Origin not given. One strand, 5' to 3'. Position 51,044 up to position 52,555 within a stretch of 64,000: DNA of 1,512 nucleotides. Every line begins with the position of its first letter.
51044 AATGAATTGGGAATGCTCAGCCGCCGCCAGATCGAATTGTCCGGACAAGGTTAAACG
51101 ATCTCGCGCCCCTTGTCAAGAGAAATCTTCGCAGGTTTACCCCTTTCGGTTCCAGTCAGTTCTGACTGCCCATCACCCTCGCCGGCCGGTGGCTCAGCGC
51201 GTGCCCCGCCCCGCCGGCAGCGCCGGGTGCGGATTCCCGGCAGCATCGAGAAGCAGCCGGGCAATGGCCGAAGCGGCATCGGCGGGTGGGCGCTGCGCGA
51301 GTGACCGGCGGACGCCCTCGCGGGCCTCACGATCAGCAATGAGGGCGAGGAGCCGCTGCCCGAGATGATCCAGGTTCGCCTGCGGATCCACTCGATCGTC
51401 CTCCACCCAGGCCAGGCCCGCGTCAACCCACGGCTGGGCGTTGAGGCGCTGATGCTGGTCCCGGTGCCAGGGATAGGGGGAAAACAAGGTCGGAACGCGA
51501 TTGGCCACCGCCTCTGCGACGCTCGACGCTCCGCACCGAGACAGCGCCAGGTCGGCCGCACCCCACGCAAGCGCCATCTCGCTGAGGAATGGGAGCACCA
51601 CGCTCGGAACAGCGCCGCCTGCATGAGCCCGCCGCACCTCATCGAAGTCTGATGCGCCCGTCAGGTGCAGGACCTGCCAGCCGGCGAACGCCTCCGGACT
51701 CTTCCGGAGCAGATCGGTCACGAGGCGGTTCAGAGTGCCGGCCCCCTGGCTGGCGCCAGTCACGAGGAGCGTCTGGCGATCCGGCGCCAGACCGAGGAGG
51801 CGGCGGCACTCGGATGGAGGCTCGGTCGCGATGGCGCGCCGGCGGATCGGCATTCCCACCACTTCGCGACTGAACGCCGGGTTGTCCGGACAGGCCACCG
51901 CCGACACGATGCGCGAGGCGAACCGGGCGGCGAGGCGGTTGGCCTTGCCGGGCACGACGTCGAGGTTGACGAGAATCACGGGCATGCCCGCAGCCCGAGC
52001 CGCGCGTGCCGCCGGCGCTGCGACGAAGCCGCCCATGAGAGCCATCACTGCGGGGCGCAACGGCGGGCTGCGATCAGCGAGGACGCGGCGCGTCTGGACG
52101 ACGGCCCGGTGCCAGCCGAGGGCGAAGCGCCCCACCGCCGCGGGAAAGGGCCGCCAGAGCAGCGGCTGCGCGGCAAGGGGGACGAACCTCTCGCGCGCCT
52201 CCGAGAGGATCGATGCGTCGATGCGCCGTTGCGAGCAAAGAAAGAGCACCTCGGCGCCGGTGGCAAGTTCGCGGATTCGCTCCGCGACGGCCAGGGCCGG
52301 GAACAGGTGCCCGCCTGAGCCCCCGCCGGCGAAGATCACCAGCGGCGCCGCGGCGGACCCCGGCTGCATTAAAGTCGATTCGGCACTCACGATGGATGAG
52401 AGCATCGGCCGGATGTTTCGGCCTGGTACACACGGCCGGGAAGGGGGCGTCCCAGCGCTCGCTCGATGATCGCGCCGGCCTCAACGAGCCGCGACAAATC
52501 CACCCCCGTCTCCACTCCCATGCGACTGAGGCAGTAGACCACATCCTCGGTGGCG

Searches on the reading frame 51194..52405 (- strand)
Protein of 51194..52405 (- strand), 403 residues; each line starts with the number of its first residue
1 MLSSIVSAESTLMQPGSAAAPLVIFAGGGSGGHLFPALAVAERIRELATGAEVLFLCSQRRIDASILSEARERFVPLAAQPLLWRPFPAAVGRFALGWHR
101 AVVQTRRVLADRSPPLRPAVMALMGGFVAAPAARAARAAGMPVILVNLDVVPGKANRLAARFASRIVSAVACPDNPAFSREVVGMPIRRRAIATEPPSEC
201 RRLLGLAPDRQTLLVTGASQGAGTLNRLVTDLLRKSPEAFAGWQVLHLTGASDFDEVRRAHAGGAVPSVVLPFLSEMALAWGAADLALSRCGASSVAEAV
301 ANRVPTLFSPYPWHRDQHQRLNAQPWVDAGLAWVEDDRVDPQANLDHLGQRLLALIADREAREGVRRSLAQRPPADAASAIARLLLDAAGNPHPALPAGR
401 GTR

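Call 67: search_protein_families(library=pfam, proteins=[window:51194-52405:-], max_evalue=0.0001)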
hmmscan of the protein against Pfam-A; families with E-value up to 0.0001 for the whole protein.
window:51194-52405:- (403 aa): 2 families
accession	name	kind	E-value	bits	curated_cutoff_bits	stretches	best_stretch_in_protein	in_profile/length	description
PF04101.22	Glyco_tran_28_C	-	5.2e-26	92.1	22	1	212-347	1-135/166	Glycosyltransferase family 28 C-terminal domain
PF03033.26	Glyco_transf_28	-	8.6e-20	71.7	26.2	1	23-167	1-138/139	Glycosyltransferase family 28 N-terminal domain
